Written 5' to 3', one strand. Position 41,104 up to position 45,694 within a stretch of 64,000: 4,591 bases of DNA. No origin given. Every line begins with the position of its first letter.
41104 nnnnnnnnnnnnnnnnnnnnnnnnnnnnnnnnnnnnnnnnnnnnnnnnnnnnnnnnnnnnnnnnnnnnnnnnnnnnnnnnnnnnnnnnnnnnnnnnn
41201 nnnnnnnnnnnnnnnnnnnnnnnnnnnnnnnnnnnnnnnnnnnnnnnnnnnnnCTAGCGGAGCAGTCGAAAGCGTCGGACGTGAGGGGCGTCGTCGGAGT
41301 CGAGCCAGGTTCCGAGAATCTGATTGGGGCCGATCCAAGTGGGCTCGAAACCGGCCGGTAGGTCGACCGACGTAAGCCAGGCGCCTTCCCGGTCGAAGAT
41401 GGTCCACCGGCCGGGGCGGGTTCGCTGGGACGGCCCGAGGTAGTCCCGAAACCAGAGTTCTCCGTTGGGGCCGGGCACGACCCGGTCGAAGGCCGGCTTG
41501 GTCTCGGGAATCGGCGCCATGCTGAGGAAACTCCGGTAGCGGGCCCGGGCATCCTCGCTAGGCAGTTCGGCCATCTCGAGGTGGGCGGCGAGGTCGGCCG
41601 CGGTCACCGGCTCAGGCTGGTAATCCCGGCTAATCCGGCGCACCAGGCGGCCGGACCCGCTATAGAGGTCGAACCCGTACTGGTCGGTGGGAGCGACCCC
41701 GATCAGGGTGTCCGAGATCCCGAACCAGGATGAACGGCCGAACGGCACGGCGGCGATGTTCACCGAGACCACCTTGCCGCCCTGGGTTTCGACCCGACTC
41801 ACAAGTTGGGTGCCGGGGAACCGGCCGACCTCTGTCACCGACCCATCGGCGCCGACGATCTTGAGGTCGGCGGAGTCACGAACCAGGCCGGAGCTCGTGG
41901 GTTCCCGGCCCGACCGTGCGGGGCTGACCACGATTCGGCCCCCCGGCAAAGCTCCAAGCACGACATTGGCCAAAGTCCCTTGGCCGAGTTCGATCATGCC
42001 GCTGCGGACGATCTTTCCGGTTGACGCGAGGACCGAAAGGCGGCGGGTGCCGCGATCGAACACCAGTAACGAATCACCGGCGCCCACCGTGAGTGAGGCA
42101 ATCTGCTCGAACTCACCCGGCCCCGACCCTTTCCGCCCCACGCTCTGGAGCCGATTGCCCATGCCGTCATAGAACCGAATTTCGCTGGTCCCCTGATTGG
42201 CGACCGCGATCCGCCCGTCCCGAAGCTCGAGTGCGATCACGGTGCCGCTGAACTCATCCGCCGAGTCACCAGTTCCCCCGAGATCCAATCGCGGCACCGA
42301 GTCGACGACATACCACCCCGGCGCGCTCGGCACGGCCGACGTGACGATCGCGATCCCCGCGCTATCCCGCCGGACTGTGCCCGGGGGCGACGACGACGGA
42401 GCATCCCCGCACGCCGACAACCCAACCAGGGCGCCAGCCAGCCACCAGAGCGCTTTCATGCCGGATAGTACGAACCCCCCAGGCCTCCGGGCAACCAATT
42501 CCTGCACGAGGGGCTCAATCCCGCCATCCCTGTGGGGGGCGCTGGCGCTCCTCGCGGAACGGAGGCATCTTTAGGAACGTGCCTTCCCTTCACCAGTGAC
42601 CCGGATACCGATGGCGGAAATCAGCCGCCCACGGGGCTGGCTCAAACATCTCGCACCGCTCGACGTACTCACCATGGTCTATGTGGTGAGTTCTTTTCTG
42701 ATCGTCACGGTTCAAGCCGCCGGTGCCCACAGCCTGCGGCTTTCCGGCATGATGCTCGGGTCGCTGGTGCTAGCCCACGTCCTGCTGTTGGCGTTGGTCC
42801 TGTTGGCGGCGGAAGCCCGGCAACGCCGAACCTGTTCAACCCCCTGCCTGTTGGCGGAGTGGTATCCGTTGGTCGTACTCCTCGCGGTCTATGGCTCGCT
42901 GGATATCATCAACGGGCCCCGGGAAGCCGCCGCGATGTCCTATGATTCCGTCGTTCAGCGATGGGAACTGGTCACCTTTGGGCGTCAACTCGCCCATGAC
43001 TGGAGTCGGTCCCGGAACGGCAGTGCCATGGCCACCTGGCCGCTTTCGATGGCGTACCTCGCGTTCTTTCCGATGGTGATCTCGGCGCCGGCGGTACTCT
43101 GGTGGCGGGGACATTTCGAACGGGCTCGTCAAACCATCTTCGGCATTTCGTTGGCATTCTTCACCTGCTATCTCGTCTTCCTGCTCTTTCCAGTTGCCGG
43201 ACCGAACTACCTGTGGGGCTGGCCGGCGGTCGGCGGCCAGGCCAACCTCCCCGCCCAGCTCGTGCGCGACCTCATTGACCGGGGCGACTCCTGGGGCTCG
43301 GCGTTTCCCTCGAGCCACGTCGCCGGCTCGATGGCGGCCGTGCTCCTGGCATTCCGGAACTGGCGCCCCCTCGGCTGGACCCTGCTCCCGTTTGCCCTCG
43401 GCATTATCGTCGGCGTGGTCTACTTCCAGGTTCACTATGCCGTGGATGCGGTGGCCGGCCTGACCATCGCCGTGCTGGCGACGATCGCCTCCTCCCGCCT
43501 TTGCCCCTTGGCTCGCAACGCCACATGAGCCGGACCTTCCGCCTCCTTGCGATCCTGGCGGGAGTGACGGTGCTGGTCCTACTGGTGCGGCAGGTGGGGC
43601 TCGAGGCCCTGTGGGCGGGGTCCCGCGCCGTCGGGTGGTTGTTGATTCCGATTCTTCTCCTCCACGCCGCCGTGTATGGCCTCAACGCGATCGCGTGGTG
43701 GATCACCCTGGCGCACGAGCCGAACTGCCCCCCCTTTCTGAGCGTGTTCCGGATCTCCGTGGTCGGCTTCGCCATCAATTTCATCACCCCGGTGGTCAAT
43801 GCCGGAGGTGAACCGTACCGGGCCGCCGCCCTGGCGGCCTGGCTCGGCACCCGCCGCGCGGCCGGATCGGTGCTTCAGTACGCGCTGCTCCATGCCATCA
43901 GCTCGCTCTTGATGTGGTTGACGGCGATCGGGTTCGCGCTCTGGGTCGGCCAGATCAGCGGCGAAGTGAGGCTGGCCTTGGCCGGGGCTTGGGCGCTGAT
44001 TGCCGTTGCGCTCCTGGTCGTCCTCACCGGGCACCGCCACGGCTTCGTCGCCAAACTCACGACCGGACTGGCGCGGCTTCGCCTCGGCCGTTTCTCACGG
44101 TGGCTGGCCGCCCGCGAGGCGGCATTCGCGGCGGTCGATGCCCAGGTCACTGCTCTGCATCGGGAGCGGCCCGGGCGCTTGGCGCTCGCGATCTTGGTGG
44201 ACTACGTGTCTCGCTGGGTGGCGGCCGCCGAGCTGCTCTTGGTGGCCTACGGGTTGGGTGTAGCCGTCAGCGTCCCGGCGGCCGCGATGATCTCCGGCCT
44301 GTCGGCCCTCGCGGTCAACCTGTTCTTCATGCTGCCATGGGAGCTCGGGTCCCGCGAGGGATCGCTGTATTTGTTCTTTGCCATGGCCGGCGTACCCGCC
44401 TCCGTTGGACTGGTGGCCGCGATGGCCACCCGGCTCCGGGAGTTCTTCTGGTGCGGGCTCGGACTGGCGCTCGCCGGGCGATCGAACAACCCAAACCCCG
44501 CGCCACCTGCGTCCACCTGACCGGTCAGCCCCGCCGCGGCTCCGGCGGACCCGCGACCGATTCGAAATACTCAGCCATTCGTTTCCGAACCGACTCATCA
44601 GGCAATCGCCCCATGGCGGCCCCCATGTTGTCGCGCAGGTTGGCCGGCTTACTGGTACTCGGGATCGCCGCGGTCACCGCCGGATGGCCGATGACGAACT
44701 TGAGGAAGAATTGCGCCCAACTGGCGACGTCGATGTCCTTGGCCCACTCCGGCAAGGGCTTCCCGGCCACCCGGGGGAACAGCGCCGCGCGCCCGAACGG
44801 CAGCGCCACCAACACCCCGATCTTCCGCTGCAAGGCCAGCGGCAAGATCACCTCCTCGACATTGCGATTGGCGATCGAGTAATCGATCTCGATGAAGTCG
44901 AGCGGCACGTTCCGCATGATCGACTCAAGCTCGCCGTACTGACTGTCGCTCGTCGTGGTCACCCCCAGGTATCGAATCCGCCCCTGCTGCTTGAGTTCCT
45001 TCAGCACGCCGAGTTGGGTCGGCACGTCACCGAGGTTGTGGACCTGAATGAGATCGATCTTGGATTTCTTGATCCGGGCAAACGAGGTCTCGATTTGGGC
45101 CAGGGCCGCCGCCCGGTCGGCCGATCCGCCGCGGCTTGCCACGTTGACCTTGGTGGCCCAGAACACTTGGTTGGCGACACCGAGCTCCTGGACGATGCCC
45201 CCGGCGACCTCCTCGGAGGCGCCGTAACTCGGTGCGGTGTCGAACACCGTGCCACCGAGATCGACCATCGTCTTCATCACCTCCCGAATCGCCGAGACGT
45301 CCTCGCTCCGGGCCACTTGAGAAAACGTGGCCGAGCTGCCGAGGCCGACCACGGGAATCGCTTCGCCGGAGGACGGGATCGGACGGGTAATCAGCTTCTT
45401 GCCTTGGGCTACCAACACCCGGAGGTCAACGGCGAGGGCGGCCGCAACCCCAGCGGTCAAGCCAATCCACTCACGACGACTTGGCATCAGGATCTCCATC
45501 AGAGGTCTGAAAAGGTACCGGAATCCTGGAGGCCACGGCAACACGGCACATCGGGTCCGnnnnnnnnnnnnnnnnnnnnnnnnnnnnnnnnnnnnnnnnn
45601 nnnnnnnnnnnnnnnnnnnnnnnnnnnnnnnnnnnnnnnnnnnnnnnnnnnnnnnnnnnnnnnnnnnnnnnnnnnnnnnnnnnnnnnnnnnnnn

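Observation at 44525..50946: Split ACAD10/11- or lva-type 4-hydroxyacyl-CoA module fused by overlaps to a Tat-exported FMN oxidase and a YcaQ DNA glycosylase, followed by a Tat-exported aldo/keto reductase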

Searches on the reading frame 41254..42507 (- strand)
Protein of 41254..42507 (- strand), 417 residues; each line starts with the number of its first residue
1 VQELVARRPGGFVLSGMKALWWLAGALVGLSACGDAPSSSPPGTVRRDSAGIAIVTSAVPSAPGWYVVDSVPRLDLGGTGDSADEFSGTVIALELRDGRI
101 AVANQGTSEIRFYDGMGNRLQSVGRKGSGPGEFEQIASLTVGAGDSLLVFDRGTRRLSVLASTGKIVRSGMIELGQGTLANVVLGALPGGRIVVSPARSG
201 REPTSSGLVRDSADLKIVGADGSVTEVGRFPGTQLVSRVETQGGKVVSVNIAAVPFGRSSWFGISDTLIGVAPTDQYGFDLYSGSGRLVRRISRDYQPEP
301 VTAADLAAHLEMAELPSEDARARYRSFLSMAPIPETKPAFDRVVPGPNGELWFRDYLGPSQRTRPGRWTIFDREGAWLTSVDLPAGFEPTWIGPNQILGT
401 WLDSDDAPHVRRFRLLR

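Call 8: search_protein_families(library=pfam, proteins=[window:41254-42507:-], max_evalue=0.001)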
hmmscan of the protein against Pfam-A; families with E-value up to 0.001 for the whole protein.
window:41254-42507:- (417 aa): 1 family
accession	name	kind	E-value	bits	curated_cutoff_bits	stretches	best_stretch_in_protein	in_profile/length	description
PF17170.10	DUF5128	-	9.2e-05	22.2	22.9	1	92-155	48-112/321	6-bladed beta-propeller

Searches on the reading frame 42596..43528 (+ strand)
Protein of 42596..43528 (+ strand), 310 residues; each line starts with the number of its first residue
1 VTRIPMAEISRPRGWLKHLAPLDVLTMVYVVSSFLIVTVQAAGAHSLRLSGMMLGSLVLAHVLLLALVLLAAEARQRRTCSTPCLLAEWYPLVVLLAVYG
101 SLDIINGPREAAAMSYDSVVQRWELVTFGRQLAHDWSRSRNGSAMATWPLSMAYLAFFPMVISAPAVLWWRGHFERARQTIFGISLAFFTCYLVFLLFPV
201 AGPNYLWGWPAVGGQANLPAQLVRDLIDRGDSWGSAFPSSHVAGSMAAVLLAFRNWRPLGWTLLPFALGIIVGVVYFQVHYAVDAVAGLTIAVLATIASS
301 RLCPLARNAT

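Call 8: search_protein_families(library=pfam, proteins=[window:42596-43528:+], max_evalue=0.001)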
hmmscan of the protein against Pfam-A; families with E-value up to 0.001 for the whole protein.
window:42596-43528:+ (310 aa): 2 families
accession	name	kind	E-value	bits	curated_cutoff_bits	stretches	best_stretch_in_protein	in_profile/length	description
PF14378.12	PAP2_3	-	3.3e-20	73.2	27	1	124-296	2-188/190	PAP2 superfamily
PF01569.27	PAP2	-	1e-09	38.7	27.2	1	234-301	48-123/130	PAP2 superfamily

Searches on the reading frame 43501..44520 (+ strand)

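Call 8: search_protein_families(library=pfam, proteins=[window:43501-44520:+], max_evalue=0.001)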
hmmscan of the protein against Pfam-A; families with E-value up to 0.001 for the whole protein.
window:43501-44520:+ (339 aa): 1 family
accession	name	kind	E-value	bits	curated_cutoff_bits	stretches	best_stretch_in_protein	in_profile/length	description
PF03706.18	LPG_synthase_TM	-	4.7e-23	82.5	33.4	1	15-316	2-296/302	Lysylphosphatidylglycerol synthase TM region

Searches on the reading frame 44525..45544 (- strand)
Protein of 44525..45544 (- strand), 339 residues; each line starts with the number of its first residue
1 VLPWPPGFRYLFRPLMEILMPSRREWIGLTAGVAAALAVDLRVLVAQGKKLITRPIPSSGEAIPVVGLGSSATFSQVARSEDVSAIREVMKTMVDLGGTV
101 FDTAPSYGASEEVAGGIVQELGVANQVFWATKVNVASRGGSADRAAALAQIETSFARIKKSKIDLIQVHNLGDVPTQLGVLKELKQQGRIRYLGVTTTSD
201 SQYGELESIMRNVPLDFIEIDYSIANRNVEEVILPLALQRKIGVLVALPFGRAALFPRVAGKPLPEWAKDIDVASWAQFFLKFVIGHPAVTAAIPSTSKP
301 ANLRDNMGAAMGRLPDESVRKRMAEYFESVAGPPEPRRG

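Call 3: search_protein_families(library=pfam, proteins=[window:44525-45544:-], max_evalue=0.001)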
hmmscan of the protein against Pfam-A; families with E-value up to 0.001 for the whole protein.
window:44525-45544:- (339 aa): 1 family
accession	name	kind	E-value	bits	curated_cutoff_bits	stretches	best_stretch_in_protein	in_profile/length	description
PF00248.27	Aldo_ket_red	-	4.2e-34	118.4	24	1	66-320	2-284/291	Aldo/keto reductase family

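Call 4: search_protein_families(library=ncbifam, proteins=[window:44525-45544:-], max_evalue=0.001)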
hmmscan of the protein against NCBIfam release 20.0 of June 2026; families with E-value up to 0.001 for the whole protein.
window:44525-45544:- (339 aa): 4 families
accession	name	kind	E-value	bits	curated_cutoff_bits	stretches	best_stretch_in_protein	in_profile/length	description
NF049922.1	MethglyxlRedYdjG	equivalog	4.3e-11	42.4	550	1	59-250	9-220/326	NADH-dependent methylglyoxal reductase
NF007695.0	PRK10376.1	subfamily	6.5e-11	41.8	280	1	81-320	37-281/290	oxidoreductase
NF008377.0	PRK11172.1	equivalog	1.7e-08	34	327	1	63-319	3-244/267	2,5-didehydrogluconate reductase DkgB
NF007388.0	PRK09912.1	subfamily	5.9e-06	25.4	448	1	56-247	18-222/346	L-glyceraldehyde 3-phosphate reductase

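Call 38: find_homologous_proteins(query=window:44525-45487:-, max_evalue=1e-10)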
Query window:44525-45487:- (320 aa): 7344 proteins with E <= 1e-10 among 8000 candidates; the best 120 are listed.
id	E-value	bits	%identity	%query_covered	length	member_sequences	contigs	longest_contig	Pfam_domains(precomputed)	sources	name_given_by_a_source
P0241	1.4e-202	689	100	100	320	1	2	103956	PF00248.28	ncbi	-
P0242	1.9e-201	686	99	100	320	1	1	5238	PF00248.28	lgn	-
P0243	2.7e-195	666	96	100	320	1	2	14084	PF00248.28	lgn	-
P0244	2.1e-189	646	93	100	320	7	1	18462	PF00248.28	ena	-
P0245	2.8e-187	639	91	100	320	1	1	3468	PF00248.28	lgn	-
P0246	1.5e-185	634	92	100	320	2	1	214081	PF00248.28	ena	-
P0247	9.6e-179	611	91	97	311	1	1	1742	PF00248.28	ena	-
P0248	2.4e-167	574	83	98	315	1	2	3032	PF00248.28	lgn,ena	-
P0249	3.4e-167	573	82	98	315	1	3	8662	PF00248.28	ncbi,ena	-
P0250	3.4e-164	563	82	98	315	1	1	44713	PF00248.28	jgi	jgi:aryl-alcohol dehydrogenase-like predicted oxidoreductase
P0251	3.7e-164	563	79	100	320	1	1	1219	PF00248.28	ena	-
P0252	6.3e-164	562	80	98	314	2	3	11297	PF00248.28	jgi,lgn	jgi:aryl-alcohol dehydrogenase-like predicted oxidoreductase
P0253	7.3e-164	562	81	98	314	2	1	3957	PF00248.28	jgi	jgi:aryl-alcohol dehydrogenase-like predicted oxidoreductase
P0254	1.0e-163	562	81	98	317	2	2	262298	PF00248.28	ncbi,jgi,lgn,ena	-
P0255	1.7e-163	561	83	97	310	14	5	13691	PF00248.28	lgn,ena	-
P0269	5.4e-156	536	78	97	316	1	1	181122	PF00248.28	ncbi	ncbi:MAG: aldo/keto reductase [Gemmatimonadales bacterium]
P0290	3.8e-135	468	70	95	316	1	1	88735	PF00248.28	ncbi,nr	ncbi:MAG TPA: aldo/keto reductase [Gemmatimonadaceae bacterium]|nr:aldo/keto reductase [Gemmatimonad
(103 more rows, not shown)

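Call 40: find_encoding_contigs(protein=P0254, flank=9000, max_places=1)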
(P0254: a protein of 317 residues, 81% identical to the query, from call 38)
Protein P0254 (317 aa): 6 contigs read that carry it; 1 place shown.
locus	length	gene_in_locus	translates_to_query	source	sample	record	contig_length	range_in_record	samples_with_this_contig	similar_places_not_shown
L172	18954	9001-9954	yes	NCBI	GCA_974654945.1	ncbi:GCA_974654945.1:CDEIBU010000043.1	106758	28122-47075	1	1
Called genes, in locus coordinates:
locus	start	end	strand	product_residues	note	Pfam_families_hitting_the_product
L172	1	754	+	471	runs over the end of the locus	PF03553:Na_H_antiporter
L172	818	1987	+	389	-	PF01370:Epimerase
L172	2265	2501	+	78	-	PF02604:PhdYeFM_antitox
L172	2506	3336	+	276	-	PF21088:MS_channel_1st (weak), PF00924:MS_channel_2nd, PF21082:MS_channel_3rd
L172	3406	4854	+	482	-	PF00324:AA_permease, PF13520:AA_permease_2, PF13906:AA_permease_C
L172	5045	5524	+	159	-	PF12802:MarR_2, PF01047:MarR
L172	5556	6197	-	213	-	-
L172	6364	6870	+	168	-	PF12680:SnoaL_2 (weak), PF13474:SnoaL_3 (weak), PF14534:DUF4440 (weak)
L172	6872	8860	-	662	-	PF03190:Thioredox_DsbH, PF13899:Thioredoxin_7, PF07470:Glyco_hydro_88 (faint), PF07944:Beta-AFase-like_GH127_cat (faint)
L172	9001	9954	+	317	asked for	PF00248:Aldo_ket_red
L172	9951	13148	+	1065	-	PF26549:Tricorn_N, PF26550:Tricorn_2nd, PF07676:PD40, PF26549:Tricorn_N, PF26550:Tricorn_2nd (weak), PF07676:PD40 (weak), PF01979:Amidohydro_1, PF07969:Amidohydro_3, +1 more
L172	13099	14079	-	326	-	PF00753:Lactamase_B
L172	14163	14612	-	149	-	-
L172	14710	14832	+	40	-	-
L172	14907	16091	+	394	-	PF01436:NHL (faint)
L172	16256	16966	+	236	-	PF04199:Cyclase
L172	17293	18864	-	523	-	PF02541:Ppx-GppA, PF21447:Ppx-GppA_III, PF01966:HD (weak)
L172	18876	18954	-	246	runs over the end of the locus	PF01895:PhoU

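Call 41: find_encoding_contigs(protein=P0269, flank=9000, max_places=1)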
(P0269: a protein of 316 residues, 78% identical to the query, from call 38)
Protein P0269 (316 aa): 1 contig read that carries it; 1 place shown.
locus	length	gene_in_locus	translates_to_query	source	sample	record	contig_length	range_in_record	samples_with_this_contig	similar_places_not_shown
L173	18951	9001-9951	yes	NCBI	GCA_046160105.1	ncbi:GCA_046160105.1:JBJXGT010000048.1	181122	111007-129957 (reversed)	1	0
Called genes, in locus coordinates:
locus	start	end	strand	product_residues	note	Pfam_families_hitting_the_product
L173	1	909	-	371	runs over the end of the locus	PF00685:Sulfotransfer_1, PF13469:Sulfotransfer_3 (weak)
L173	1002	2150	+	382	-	PF00437:T2SSE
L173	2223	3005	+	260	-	PF00378:ECH_1, PF16113:ECH_2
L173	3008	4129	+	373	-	PF02463:SMC_N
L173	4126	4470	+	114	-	PF05258:DciA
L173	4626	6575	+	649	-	PF02518:HATPase_c, PF00204:DNA_gyraseB, PF01751:Toprim, PF00986:DNA_gyraseB_C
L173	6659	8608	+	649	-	-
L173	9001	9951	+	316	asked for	PF00248:Aldo_ket_red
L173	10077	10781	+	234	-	PF06468:Spond_N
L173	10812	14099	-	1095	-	PF13620:CarboxypepD_reg, PF13715:CarbopepD_reg_2, PF07715:Plug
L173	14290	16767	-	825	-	PF00069:Pkinase, PF07714:PK_Tyr_Ser-Thr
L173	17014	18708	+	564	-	-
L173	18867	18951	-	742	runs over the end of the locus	PF01804:Penicil_amidase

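Call 42: find_encoding_contigs(protein=P0290, flank=9000, max_places=1)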
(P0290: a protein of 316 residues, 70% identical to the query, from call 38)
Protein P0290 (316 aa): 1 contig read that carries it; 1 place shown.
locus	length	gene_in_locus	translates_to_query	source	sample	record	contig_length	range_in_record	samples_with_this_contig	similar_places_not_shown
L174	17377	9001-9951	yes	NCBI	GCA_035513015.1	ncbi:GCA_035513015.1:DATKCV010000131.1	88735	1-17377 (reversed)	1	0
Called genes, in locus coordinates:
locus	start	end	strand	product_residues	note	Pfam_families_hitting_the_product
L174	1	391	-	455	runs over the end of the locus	PF01594:AI-2E_transport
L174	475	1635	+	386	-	PF01612:DNA_pol_A_exo1, PF00570:HRDC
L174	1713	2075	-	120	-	PF01883:FeS_assembly_P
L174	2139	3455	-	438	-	PF00144:Beta-lactamase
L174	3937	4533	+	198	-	PF04542:Sigma70_r2, PF08281:Sigma70_r4_2, PF04545:Sigma70_r4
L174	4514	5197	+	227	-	-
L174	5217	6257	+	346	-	PF00595:PDZ (faint), PF13180:PDZ_2 (weak), PF17820:PDZ_6, PF13180:PDZ_2, PF17820:PDZ_6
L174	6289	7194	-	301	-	PF00890:FAD_binding_2 (faint), PF01266:DAO, PF03486:HI0933_like (faint), PF07992:Pyr_redox_2, PF13738:Pyr_redox_3 (faint)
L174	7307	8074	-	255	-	PF00413:Peptidase_M10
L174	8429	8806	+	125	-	-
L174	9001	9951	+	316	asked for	PF00248:Aldo_ket_red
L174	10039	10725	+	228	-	PF13847:Methyltransf_31, PF08241:Methyltransf_11 (weak), PF08242:Methyltransf_12 (weak), PF13649:Methyltransf_25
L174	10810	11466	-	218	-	PF13628:DUF4142 (weak), PF03713:DUF305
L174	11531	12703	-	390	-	PF07995:GSDH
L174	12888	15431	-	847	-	PF00326:Peptidase_S9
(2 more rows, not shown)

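Call 51: search_solved_structures(query=window:44525-45487:-, max_evalue=1e-10)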
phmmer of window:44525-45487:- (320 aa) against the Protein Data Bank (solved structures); distinct sequences matched with E-value up to 1e-10: 15.
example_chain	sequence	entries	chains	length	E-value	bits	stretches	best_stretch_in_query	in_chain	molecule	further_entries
1pz1_A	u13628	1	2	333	3.1e-18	69.3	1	43-229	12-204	General stress protein 69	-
3v0s_A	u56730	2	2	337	1.7e-16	63.6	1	69-247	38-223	Perakine reductase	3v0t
3v0u_A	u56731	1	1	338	1.7e-16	63.6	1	69-247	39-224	Perakine reductase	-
3uyi_A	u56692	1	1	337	3e-16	62.8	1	69-247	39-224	Perakine reductase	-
4xk2_A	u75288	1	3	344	4.6e-15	58.9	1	37-258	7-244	Aldo/keto reductase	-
6kik_A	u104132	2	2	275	2e-14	56.9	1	35-301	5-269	Oxidoreductase, aldo/keto reductase family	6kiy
5dan_A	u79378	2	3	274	2.3e-14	56.6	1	36-301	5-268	2,5-diketo-D-gluconic acid reductase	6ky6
8scc_A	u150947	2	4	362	7.9e-14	54.9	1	22-248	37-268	L-galactose dehydrogenase | L-galactose dehydrogenase isoform X1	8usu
4wgh_A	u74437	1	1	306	8.9e-14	54.7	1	42-288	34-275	Aldehyde reductase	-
6cia_A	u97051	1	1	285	9.8e-14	54.6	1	42-288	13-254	Aldo/keto reductase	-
9w6y_A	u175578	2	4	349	3.2e-13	52.9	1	25-308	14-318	L-galactose dehydrogenase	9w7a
4xap_A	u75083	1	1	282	5.4e-13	52.1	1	40-299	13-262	Aldo-keto reductase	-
4pmj_A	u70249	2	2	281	5.5e-13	52.1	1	40-299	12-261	Putative oxidoreductase | Aldo-keto reductase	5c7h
8hnq_A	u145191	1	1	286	2.8e-12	49.8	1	60-292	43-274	NADPH-dependent aldo/keto reductase AKR13B2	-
7ezi_A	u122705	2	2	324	3.2e-11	46.3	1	35-238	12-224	L-galactose dehydrogenase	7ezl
